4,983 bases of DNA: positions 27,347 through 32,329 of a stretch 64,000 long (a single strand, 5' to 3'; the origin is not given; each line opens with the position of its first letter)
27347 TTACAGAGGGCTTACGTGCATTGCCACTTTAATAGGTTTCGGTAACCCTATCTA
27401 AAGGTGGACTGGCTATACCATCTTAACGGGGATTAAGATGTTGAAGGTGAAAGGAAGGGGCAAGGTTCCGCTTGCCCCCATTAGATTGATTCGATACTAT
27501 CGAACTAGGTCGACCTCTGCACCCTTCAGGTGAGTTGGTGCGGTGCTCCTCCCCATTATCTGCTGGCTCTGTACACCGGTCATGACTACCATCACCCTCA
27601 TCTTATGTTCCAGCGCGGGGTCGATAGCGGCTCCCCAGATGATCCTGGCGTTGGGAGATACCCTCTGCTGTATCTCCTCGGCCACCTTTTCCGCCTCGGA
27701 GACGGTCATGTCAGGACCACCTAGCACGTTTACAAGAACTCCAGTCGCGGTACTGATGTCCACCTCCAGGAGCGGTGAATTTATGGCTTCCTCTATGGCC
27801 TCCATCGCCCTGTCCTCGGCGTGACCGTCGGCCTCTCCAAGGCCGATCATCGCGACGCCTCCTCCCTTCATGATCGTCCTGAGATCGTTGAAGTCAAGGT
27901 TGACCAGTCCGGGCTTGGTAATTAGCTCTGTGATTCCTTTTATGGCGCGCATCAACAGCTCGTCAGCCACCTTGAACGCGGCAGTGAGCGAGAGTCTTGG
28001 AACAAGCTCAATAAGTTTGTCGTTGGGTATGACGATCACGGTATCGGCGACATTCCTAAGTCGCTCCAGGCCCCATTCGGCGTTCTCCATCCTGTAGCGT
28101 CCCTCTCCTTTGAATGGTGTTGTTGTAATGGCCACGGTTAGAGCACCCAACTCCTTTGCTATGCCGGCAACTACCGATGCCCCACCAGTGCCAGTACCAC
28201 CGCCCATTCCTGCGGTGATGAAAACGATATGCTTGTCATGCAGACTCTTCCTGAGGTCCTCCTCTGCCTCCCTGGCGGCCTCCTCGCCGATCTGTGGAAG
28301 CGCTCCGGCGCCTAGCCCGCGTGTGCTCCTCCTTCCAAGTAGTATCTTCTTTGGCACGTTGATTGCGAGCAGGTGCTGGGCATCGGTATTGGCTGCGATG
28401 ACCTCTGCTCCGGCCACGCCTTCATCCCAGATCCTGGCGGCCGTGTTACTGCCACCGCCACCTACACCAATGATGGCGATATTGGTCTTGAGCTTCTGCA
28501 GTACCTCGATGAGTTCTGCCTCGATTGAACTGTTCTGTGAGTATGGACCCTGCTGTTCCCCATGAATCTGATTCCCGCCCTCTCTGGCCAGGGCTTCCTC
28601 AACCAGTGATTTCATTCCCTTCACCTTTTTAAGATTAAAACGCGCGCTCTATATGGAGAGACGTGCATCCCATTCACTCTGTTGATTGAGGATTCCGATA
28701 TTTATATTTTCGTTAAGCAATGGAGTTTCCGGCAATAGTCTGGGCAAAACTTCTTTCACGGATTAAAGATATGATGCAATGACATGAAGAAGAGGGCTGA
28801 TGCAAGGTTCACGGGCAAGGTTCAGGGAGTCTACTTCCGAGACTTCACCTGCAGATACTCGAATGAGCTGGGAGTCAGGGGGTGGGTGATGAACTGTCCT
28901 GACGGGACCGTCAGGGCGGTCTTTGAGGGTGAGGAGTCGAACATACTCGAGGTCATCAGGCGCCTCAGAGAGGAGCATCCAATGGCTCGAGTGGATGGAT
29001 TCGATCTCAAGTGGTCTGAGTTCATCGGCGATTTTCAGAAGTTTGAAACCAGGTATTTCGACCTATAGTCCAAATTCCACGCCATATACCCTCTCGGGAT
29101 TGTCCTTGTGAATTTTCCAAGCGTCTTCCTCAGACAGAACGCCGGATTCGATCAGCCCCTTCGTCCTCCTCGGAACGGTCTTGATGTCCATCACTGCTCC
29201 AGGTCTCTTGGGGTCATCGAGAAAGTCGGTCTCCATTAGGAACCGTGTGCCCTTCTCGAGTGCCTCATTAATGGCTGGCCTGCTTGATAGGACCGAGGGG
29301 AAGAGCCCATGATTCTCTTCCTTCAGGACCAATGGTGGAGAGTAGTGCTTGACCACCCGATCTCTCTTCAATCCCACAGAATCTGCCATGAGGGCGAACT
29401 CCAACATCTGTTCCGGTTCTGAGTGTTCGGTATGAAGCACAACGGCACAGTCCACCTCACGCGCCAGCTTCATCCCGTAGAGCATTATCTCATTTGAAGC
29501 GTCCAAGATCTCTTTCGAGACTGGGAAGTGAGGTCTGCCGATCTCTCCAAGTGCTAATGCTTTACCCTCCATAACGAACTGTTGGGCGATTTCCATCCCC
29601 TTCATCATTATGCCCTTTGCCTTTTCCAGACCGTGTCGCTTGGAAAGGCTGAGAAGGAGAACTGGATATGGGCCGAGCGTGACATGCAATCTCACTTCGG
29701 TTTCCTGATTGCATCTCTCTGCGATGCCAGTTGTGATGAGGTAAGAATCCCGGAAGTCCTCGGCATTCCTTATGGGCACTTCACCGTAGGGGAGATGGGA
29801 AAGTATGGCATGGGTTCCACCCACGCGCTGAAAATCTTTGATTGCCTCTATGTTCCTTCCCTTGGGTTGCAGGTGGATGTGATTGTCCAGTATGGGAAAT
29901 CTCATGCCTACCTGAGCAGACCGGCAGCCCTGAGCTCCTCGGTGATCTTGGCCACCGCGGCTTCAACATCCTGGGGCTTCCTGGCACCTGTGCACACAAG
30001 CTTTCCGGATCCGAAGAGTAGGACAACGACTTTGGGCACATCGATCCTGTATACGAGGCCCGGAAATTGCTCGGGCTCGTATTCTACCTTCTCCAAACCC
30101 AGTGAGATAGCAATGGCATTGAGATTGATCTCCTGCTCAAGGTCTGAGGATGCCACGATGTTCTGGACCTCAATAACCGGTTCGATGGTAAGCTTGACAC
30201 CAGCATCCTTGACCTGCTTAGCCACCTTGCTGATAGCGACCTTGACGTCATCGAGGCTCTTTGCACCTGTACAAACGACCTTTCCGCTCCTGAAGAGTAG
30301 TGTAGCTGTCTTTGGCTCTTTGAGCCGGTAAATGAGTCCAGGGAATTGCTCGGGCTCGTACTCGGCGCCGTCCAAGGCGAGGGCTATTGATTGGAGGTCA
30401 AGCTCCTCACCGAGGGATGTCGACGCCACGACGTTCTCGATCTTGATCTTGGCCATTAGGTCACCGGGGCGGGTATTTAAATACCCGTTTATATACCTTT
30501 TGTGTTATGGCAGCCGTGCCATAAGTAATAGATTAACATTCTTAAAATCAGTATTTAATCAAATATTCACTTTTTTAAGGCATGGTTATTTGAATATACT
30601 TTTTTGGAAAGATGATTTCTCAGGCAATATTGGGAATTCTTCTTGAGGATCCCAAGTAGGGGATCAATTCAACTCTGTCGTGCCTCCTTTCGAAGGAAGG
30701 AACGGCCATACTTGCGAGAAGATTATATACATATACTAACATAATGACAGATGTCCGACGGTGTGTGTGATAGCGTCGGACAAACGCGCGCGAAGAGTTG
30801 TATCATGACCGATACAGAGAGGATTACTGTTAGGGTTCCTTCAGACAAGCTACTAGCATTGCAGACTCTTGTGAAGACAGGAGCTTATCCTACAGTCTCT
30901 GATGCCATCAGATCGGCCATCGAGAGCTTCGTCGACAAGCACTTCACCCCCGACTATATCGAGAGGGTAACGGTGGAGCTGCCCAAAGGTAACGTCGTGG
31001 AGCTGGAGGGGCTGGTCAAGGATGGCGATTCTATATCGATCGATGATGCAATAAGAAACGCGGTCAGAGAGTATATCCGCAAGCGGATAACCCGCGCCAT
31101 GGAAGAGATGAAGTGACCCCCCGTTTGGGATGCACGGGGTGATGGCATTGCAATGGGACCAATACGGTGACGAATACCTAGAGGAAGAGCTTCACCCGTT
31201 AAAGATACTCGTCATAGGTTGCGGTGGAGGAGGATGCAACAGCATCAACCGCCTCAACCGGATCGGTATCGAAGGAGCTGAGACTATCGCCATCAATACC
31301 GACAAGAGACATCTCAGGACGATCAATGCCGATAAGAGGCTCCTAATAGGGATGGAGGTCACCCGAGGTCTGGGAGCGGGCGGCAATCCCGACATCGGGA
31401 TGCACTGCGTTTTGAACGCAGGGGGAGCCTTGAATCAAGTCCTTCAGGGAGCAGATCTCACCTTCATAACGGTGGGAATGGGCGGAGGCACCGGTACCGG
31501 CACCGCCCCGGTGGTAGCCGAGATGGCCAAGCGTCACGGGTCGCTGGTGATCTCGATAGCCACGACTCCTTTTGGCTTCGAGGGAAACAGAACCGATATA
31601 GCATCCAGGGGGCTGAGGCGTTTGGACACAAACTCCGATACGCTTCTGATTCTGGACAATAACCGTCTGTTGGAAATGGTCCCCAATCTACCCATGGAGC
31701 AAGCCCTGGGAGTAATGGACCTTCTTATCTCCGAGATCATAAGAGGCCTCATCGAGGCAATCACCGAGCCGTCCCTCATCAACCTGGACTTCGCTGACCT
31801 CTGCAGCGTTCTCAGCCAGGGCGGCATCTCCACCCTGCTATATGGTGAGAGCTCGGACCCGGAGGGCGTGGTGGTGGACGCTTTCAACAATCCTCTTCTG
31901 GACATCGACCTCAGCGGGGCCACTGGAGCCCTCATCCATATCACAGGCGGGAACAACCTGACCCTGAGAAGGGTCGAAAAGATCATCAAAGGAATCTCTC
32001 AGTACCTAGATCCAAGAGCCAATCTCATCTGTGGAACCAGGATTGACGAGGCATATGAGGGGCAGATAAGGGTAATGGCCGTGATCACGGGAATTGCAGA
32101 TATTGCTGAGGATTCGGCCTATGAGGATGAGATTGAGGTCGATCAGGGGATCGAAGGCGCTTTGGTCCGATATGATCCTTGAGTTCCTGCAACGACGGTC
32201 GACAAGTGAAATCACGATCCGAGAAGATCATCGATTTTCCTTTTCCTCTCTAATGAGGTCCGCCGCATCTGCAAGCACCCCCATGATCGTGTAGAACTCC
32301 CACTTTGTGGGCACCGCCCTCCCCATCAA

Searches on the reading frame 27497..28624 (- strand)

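Call 64: search_protein_families(library=pfam, proteins=[window:27497-28624:-], max_evalue=0.001)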
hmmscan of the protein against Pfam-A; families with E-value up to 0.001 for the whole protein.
window:27497-28624:- (375 aa): 2 families
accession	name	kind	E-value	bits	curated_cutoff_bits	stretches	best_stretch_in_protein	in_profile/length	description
PF00091.31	Tubulin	-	9.1e-47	160.2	33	1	48-208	1-189/190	Tubulin/FtsZ family, GTPase domain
PF12327.13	FtsZ_C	-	6.4e-36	123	27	1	256-352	1-95/95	FtsZ family, C-terminal domain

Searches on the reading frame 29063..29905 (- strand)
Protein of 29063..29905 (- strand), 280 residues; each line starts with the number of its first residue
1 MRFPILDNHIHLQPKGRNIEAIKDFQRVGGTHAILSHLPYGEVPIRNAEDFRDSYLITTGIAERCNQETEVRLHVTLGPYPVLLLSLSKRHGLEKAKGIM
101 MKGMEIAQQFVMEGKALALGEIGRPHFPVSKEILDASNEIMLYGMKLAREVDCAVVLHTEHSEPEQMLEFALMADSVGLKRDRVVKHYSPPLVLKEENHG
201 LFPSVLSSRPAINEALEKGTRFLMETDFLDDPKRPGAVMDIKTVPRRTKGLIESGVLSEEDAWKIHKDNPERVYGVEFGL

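Call 64: search_protein_families(library=pfam, proteins=[window:29063-29905:-], max_evalue=0.001)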
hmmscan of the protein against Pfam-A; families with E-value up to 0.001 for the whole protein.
window:29063-29905:- (280 aa): 1 family
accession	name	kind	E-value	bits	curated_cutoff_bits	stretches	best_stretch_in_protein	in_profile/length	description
PF01026.27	TatD_DNase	-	2.6e-24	86.5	27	1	7-275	2-253/253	TatD related DNase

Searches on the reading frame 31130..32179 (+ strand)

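Call 64: search_protein_families(library=pfam, proteins=[window:31130-32179:+], max_evalue=0.001)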
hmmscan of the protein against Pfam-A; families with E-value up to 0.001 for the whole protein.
window:31130-32179:+ (350 aa): 2 families
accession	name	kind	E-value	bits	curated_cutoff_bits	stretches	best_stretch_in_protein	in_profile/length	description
PF00091.31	Tubulin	-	1.2e-38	133.8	33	1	25-184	1-189/190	Tubulin/FtsZ family, GTPase domain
PF12327.13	FtsZ_C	-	1.8e-24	86.3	27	1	246-322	18-94/95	FtsZ family, C-terminal domain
